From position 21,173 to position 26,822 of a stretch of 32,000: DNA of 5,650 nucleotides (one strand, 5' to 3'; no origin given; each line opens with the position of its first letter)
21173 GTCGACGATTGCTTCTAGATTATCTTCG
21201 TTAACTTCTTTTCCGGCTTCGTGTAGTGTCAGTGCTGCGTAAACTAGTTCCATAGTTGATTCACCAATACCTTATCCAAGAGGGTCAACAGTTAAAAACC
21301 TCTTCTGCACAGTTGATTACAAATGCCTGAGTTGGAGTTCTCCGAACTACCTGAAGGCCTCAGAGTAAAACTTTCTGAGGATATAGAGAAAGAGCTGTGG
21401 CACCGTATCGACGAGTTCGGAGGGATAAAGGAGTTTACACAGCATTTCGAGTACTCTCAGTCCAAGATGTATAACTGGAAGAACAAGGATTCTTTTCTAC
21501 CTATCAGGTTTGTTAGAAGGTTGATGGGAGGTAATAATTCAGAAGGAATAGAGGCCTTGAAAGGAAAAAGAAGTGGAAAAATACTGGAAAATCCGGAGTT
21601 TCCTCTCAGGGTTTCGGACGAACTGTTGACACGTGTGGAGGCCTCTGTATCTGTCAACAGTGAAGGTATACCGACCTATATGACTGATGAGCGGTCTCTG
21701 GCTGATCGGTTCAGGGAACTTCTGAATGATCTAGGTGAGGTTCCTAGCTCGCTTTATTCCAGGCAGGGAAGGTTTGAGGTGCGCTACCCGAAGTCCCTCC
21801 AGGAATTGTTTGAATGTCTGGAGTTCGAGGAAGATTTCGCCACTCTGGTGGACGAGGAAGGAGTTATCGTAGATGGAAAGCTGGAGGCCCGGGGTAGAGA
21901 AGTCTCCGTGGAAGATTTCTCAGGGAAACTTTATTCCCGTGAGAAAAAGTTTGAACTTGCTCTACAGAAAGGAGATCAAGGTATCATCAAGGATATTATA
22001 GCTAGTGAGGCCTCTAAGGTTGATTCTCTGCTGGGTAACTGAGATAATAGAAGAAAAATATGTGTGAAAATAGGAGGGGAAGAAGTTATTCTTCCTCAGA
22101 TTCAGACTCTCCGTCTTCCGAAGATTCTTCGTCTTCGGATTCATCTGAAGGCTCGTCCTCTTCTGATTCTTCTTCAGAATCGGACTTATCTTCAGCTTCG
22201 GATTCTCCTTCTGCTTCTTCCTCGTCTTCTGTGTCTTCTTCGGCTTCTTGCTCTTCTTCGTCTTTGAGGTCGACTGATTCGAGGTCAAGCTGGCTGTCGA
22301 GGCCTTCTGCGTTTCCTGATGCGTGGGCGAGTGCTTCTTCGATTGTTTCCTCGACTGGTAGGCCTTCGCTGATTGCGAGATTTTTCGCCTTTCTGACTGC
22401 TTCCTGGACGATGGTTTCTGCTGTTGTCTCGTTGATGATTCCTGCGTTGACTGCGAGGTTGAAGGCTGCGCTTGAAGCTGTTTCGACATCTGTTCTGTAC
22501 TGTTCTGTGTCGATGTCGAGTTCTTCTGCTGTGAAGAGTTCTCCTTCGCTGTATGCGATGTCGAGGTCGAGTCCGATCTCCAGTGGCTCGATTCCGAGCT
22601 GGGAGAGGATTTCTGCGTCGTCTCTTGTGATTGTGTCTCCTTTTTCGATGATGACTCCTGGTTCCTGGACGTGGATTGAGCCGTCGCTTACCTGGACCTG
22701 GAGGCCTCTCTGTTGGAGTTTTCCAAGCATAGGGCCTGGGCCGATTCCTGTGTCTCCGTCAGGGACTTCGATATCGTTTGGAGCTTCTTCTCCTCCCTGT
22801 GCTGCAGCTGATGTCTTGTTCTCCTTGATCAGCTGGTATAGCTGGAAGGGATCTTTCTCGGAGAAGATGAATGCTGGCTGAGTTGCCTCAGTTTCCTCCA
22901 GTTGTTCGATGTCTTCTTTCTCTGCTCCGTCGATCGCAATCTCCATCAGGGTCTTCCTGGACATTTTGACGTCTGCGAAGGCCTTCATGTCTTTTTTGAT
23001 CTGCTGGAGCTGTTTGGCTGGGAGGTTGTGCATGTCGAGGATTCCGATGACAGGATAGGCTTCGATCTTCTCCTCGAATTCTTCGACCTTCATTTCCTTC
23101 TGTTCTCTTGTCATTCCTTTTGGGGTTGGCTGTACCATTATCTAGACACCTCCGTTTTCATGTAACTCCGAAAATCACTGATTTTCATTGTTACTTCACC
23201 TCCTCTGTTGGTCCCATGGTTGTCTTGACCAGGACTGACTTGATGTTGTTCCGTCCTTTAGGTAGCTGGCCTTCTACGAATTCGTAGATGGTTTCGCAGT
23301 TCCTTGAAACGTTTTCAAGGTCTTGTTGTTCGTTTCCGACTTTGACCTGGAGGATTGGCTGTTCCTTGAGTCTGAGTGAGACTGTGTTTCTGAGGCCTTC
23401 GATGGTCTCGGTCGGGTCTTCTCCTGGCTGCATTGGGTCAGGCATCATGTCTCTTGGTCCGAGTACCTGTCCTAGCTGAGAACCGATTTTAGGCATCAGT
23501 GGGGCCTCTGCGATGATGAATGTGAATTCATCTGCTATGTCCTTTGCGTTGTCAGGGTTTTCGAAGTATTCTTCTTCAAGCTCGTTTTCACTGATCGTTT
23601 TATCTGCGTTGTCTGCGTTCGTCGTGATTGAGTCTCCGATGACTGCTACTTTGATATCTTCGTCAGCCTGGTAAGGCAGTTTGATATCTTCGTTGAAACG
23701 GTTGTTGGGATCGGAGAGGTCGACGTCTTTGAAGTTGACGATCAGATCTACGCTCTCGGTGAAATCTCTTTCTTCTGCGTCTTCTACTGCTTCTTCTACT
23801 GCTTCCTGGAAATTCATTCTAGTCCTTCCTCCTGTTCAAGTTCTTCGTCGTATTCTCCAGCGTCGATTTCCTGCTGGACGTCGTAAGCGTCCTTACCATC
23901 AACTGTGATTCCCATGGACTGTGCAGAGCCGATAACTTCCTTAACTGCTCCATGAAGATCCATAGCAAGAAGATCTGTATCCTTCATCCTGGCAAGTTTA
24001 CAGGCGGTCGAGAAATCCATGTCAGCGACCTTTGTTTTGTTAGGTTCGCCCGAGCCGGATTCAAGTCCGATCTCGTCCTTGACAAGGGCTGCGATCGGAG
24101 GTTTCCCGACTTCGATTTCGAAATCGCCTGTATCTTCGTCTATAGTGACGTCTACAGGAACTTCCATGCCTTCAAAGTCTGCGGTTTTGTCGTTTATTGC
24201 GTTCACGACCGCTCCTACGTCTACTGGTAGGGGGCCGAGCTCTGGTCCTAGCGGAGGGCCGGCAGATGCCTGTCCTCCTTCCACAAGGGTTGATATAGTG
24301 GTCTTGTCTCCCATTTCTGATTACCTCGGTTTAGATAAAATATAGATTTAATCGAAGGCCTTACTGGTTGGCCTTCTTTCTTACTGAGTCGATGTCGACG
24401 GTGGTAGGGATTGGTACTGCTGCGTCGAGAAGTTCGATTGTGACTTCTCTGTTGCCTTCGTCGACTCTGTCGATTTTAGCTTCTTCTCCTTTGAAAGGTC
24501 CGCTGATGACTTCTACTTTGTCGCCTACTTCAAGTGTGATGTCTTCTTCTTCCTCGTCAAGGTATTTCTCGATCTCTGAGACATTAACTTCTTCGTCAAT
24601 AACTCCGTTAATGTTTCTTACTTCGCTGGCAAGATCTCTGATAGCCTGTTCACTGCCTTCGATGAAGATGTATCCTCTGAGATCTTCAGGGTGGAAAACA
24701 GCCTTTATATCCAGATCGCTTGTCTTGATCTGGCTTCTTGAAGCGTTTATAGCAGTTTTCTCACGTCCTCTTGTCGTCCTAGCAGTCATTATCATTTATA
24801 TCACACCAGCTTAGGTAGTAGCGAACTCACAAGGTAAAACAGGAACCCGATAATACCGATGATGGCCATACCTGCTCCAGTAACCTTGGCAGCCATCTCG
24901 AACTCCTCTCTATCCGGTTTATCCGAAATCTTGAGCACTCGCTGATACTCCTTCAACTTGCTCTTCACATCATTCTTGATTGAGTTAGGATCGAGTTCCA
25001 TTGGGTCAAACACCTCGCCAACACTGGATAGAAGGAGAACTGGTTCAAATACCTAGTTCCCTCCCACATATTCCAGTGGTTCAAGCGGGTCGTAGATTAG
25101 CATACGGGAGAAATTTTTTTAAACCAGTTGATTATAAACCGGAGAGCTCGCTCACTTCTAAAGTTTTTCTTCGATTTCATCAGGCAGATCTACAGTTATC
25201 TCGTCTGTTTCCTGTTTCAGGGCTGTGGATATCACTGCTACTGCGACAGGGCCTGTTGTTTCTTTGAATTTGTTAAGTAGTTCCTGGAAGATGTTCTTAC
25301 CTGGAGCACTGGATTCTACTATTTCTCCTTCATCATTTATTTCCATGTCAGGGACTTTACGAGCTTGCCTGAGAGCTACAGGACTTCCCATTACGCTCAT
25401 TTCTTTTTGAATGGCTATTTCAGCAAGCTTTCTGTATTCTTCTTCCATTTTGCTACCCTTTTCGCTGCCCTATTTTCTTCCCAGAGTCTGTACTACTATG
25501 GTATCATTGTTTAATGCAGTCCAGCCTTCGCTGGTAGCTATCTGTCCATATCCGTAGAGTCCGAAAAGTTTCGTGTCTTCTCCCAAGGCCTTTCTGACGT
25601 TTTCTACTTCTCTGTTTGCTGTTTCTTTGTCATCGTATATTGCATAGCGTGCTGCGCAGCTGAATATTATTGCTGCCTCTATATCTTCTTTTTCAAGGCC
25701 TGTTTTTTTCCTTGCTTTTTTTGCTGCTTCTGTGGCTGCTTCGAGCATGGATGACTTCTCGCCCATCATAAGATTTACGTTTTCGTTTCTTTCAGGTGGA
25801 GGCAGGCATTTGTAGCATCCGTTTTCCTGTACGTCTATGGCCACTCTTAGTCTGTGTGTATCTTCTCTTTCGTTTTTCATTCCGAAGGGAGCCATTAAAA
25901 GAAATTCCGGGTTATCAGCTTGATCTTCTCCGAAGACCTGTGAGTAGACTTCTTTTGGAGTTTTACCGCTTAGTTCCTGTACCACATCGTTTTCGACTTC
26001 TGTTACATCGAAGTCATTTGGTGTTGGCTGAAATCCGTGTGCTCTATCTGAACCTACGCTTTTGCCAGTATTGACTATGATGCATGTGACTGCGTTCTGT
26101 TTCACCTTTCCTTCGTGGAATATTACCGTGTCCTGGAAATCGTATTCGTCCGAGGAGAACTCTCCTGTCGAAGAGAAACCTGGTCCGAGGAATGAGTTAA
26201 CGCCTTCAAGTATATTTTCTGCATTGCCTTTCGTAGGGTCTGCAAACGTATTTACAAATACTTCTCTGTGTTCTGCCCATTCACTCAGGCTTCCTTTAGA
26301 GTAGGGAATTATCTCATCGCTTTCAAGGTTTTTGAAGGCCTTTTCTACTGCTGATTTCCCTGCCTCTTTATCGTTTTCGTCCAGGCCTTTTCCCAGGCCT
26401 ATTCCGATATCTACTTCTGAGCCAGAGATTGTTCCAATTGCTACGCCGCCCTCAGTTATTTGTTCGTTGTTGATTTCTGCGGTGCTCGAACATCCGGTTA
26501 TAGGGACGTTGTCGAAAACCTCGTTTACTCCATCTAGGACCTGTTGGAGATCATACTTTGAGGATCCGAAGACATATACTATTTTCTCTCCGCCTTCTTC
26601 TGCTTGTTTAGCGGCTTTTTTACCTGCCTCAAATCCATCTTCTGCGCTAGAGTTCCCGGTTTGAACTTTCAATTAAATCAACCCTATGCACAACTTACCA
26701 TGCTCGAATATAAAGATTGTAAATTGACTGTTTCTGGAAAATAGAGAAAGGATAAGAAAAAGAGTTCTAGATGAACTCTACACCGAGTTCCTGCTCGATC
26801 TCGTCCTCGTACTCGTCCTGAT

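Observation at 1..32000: Hyper-abundant palindrome AGGCCT, about one copy per 250 bp in all codon phases and in intergenic DNA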

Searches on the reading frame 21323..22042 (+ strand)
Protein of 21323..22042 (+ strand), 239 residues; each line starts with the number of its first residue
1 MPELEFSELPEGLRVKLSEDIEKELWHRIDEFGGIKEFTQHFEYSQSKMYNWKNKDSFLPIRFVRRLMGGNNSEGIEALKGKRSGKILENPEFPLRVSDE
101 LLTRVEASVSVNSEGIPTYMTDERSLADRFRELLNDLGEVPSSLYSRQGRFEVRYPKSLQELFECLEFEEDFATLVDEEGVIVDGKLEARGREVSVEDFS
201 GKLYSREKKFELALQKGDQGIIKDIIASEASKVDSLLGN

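Call 56: search_protein_families(library=pfam, proteins=[window:21323-22042:+], max_evalue=1)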
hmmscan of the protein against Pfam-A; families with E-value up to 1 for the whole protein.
window:21323-22042:+ (239 aa): 1 family
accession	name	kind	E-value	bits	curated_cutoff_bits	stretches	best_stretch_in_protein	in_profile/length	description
PF13518.12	HTH_28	-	0.042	14.4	25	0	62-85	27-50/52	Helix-turn-helix domain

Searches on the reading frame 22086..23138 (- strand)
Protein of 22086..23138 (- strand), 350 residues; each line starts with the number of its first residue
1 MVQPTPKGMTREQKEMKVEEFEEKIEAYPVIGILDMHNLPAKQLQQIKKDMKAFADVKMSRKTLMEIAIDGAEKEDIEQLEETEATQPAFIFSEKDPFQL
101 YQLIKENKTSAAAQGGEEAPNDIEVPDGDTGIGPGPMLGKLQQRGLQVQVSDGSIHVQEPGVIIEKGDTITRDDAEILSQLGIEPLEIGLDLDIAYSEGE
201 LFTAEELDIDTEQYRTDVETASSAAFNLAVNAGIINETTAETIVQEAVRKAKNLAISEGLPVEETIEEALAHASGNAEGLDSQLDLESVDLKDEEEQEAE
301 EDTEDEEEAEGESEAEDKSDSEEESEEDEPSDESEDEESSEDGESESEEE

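Call 5: search_protein_families(library=ncbifam, proteins=[window:22086-23138:-])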
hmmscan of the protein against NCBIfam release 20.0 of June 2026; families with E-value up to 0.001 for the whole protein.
window:22086-23138:- (350 aa): 7 families
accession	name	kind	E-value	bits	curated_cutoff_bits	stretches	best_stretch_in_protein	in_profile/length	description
NF003098.0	PRK04019.1-5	equivalog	4.9e-88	295.5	331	1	12-329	10-319/336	50S ribosomal protein L10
NF003097.0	PRK04019.1-4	equivalog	1.6e-75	254.4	547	1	12-343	14-347/353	50S ribosomal protein L10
NF003096.0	PRK04019.1-2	equivalog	3e-68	230.4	479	1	13-329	12-329/338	50S ribosomal protein L10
NF003099.0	PRK04019.2-2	equivalog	1.5e-67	227.8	341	1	9-284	10-286/293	50S ribosomal protein L10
NF003095.0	PRK04019.1-1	equivalog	4.2e-57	193.7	381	1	12-325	15-330/339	50S ribosomal protein L10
NF003100.0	PRK04019.2-3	equivalog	2e-46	159.1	585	1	12-313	6-304/314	50S ribosomal protein L10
NF000955.1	PRK00099.1-1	equivalog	2.8e-10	40.3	85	1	12-108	1-95/168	50S ribosomal protein L10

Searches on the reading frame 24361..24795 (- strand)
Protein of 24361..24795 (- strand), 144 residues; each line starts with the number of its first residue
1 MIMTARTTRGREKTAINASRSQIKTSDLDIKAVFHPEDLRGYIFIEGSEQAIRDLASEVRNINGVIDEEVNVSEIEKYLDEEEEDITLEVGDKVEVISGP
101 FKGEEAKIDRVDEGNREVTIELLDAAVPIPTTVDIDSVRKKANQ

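Call 10: search_protein_families(library=pfam, proteins=[window:24361-24795:-], max_evalue=0.01)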
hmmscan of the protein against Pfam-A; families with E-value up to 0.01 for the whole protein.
window:24361-24795:- (144 aa): 5 families
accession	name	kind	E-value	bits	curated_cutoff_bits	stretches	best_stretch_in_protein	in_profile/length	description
PF03439.18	Spt5-NGN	-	5.2e-13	49.2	22.4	1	5-79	5-84/84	Early transcription elongation factor of RNA pol II, NGN section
PF00467.35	KOW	-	1e-08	35.1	22.3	1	90-121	1-32/32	KOW motif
PF23284.2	KOW2_Spt5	-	0.00032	20.9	28.9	1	91-140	2-49/50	Transcription elongation factor SPT5, second KOW domain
PF25092.1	SH3_KIN17_C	-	0.0023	18.8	27.9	1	90-123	3-36/57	KIN17 C-terminal SH3 domain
PF23291.1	KOW4_SPT5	-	0.0046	17.3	27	0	87-109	8-30/55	Transcription elongation factor SPT5, fourth KOW domain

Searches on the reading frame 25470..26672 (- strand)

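Call 5: search_protein_families(library=ncbifam, proteins=[window:25470-26672:-])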
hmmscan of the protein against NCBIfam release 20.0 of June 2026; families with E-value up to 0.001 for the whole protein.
window:25470-26672:- (400 aa): 1 family
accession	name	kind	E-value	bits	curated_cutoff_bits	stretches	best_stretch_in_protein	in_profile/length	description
NF041558.1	NosP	equivalog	3.4e-20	72.5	450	1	8-266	3-253/368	nitric oxide-sensing protein NosP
